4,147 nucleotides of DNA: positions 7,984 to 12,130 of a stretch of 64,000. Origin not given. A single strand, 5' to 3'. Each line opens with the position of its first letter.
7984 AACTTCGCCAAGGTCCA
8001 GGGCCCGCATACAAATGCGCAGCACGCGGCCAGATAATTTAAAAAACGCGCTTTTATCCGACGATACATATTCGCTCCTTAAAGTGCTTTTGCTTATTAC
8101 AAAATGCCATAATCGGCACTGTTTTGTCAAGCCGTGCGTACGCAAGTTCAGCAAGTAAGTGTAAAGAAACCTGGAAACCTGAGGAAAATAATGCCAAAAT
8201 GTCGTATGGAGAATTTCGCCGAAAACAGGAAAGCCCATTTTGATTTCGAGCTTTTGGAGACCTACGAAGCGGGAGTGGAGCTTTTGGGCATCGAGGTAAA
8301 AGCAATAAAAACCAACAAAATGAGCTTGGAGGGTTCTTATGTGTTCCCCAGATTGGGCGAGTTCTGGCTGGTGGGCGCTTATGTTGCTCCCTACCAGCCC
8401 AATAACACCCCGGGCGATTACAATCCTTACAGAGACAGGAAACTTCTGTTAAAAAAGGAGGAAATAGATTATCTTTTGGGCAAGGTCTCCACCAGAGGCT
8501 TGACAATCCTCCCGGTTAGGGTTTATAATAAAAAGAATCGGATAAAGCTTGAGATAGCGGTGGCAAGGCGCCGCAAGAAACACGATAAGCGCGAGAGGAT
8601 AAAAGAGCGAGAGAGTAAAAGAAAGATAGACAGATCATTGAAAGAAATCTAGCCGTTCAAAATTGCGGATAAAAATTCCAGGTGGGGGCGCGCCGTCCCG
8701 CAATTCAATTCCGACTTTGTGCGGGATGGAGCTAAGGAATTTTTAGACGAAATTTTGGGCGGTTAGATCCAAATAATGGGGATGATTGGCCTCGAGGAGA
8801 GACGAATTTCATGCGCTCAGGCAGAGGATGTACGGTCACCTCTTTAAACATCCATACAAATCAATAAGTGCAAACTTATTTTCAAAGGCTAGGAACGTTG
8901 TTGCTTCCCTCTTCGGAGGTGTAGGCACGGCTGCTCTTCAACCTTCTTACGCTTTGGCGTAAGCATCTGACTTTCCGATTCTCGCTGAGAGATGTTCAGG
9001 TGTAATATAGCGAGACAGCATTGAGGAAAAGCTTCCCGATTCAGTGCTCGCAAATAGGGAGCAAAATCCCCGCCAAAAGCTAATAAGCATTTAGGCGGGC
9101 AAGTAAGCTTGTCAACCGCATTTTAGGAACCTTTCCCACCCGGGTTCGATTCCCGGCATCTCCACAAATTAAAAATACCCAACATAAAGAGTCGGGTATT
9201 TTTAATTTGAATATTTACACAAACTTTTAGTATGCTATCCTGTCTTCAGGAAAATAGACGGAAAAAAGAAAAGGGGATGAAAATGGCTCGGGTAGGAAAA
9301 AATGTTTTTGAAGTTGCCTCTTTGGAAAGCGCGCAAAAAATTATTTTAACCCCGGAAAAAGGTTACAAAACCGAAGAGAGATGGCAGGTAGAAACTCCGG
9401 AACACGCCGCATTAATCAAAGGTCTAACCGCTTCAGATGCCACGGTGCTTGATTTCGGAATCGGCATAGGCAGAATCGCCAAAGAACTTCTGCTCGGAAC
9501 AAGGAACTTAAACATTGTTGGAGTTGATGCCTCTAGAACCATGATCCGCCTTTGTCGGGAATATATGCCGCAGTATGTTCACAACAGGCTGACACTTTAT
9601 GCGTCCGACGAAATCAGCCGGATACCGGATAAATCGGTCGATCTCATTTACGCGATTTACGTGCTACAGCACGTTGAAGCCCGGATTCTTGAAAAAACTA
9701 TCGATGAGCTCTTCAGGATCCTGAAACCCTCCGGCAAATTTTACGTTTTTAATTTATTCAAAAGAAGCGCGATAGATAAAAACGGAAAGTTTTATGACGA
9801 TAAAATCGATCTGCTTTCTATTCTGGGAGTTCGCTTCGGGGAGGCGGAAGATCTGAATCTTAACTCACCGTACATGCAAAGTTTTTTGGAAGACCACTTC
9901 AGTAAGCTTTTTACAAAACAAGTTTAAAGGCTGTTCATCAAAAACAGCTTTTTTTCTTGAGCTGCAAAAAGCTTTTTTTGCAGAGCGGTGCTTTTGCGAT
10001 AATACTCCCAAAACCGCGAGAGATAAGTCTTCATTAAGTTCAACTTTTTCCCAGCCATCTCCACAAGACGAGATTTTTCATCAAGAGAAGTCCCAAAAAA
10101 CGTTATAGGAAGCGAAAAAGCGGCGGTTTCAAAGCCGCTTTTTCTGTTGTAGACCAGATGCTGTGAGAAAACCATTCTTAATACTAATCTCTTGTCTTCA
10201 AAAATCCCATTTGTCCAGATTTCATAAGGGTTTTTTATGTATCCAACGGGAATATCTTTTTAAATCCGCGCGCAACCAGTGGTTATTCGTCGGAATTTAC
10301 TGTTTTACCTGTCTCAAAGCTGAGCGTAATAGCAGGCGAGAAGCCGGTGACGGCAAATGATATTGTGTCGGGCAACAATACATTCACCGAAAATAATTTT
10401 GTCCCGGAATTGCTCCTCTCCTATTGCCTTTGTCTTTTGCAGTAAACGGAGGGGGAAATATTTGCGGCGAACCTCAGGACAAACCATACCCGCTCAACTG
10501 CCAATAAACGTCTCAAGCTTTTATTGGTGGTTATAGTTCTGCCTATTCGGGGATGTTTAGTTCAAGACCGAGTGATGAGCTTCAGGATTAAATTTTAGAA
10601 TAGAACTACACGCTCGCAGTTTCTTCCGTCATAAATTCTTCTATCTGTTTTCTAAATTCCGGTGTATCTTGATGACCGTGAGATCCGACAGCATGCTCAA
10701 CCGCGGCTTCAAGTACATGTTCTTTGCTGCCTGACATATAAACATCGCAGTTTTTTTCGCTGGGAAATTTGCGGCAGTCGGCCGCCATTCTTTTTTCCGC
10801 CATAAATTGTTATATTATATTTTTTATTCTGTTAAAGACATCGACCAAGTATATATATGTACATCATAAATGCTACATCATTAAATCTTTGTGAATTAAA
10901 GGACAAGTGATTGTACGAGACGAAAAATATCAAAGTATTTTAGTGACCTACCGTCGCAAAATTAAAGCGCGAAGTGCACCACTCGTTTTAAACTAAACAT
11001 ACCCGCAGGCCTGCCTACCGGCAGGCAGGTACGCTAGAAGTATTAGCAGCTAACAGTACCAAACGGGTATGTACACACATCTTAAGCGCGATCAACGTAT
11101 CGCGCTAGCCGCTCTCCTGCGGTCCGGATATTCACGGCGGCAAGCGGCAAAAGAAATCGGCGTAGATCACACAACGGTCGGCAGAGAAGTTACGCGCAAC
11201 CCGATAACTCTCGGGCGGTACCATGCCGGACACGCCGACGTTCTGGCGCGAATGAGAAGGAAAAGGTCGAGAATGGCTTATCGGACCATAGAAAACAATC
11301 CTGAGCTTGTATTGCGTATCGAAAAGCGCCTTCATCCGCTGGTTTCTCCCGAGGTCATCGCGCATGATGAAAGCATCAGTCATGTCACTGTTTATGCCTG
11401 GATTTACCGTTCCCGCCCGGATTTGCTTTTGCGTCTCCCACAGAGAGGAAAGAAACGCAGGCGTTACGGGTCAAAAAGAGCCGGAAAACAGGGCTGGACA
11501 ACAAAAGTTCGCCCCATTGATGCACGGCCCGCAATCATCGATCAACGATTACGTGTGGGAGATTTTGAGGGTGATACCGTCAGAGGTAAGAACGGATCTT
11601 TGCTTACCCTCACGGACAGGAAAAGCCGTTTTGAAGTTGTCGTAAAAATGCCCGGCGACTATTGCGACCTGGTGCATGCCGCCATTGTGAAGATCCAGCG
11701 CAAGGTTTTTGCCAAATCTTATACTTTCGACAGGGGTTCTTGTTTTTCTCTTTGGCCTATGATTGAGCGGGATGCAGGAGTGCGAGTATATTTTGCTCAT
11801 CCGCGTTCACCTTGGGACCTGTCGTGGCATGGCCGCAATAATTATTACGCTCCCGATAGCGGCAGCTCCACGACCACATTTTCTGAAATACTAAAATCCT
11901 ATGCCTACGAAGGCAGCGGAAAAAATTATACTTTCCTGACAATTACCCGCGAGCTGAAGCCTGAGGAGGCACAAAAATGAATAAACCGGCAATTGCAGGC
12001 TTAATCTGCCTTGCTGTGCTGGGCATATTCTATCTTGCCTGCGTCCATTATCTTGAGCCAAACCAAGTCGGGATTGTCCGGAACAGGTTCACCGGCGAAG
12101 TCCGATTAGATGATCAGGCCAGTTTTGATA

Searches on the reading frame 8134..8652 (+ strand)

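Call 66: search_protein_families(library=pfam, proteins=[window:8134-8652:+], max_evalue=0.001)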
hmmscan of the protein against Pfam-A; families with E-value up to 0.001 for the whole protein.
window:8134-8652:+ (172 aa): 1 family
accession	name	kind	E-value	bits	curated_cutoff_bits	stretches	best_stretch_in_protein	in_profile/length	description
PF01668.23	SmpB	-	5.4e-48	163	27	1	29-170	2-142/143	SmpB protein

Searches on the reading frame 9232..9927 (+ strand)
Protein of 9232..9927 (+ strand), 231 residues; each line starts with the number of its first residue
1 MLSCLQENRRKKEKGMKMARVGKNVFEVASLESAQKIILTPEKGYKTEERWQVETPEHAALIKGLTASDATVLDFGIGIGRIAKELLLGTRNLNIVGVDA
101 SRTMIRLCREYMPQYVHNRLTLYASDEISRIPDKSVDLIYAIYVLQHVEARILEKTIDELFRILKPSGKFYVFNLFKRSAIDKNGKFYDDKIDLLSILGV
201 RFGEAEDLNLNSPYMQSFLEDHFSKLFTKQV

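Call 67: search_protein_families(library=pfam, proteins=[window:9232-9927:+], max_evalue=0.001)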
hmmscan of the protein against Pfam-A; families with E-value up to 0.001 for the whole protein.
window:9232-9927:+ (231 aa): 7 families
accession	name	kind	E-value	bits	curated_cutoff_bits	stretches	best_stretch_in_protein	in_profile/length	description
PF08241.18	Methyltransf_11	-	1.2e-14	55.2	21.2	1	73-172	1-95/95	Methyltransferase domain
PF13649.12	Methyltransf_25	-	1.2e-14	55.2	27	1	72-168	1-97/97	Methyltransferase domain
PF08242.18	Methyltransf_12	-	4.3e-13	50.2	30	1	73-170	1-98/98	Methyltransferase domain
PF13489.12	Methyltransf_23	-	5e-11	43.1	27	1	66-172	20-116/164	Methyltransferase domain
PF13847.12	Methyltransf_31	-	2.1e-10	40.9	27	1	68-172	3-109/145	Methyltransferase domain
PF05175.20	MTS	-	1.5e-07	31.6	23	1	60-172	22-138/170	Methyltransferase small domain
PF01209.24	Ubie_methyltran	-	1.3e-05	25.1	20.1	1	65-177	49-156/233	ubiE/COQ5 methyltransferase family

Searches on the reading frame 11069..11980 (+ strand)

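Call 67: search_protein_families(library=pfam, proteins=[window:11069-11980:+], max_evalue=0.001)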
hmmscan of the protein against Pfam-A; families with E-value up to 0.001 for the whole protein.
window:11069-11980:+ (303 aa): 3 families
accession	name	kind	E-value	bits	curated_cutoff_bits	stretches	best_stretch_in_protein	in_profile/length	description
PF13936.12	HTH_38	-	2.5e-08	34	27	1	2-44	2-44/44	Helix-turn-helix domain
PF13384.12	HTH_23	-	3.9e-05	23.8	24.6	0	6-41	3-38/50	Homeodomain-like domain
PF00665.32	rve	-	0.00073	20.2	32.6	0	168-248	10-102/102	Integrase core domain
